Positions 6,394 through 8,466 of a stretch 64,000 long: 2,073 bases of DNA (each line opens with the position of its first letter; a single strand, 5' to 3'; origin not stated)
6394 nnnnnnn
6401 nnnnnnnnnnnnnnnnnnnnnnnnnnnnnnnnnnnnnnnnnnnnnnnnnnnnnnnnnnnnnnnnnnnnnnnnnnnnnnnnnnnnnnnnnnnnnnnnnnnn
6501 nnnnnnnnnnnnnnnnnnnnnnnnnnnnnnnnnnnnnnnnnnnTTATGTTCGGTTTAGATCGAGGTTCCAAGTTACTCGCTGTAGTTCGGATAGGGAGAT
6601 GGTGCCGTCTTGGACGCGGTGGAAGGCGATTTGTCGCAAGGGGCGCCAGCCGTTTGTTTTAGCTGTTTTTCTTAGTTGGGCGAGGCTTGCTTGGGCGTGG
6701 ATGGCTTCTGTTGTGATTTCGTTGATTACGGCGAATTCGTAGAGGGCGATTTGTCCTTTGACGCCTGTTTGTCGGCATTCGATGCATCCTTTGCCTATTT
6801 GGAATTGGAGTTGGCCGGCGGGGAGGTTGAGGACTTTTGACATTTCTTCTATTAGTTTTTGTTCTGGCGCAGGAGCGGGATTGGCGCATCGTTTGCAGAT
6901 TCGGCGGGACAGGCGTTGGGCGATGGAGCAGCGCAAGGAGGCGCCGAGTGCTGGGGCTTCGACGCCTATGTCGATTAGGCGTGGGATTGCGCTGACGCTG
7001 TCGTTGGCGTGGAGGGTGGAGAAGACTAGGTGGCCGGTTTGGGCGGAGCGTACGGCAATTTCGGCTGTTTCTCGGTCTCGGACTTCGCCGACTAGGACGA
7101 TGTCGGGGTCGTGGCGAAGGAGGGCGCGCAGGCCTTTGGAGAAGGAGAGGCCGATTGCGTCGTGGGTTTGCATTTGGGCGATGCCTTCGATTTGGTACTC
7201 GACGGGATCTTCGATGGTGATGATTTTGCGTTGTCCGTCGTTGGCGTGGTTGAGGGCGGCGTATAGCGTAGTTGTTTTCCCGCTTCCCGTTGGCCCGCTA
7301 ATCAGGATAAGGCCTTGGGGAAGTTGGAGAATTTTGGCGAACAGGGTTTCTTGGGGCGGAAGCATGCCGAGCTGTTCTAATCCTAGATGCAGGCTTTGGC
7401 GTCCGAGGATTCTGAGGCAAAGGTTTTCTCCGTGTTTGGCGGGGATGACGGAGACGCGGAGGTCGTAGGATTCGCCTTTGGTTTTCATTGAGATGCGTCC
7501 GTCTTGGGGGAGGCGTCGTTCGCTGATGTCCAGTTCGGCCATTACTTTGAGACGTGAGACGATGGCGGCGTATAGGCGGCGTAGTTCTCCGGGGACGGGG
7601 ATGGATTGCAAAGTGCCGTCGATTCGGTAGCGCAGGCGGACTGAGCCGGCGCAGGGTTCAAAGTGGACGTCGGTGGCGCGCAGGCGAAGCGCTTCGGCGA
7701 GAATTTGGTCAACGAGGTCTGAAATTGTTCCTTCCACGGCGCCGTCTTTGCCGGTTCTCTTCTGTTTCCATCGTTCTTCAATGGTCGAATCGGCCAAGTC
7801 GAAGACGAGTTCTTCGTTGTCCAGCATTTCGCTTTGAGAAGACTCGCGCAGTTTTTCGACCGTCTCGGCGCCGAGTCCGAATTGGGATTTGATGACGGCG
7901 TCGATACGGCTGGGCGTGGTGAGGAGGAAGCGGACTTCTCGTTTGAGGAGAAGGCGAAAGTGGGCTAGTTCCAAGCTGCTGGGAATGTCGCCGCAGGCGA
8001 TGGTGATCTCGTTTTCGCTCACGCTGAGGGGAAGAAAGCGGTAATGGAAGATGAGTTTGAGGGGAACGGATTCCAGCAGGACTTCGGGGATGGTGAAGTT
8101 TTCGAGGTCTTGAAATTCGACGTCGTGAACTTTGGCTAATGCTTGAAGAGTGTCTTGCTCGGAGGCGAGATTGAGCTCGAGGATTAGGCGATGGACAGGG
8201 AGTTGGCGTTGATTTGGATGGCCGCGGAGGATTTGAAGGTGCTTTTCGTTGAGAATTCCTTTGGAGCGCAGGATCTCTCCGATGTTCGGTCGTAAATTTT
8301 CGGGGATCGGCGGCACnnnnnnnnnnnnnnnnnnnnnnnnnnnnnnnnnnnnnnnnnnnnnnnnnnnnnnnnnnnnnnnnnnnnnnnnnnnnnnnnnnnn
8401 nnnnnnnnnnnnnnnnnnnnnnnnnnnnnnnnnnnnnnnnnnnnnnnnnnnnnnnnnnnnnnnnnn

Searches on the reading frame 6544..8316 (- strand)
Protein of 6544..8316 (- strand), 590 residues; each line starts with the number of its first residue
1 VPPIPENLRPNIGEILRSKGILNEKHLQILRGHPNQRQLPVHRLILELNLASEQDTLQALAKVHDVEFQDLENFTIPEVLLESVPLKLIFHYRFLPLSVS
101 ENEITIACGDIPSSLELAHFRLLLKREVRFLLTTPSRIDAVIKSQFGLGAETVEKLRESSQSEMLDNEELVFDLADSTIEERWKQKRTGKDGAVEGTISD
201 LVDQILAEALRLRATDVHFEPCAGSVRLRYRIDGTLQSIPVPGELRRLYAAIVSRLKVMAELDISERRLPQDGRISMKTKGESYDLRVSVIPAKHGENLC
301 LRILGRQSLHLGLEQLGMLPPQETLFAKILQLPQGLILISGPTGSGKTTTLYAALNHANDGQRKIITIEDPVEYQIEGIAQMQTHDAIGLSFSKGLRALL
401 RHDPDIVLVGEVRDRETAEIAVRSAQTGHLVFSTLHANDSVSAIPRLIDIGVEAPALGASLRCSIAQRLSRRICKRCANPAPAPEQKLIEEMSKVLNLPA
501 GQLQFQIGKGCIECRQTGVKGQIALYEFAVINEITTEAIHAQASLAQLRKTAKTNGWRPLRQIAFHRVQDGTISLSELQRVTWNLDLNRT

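Call 41: search_protein_families(library=pfam, proteins=[window:6544-8316:-], max_evalue=0.00001)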
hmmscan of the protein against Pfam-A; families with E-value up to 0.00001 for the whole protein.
window:6544-8316:- (590 aa): 2 families
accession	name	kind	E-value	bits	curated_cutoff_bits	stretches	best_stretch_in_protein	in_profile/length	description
PF00437.27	T2SSE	-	9.7e-119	396.7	24.9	1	195-580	5-370/370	Type II/IV secretion system protein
PF05157.20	MshEN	-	1.2e-11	44.9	23.1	1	64-143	1-81/90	MshEN domain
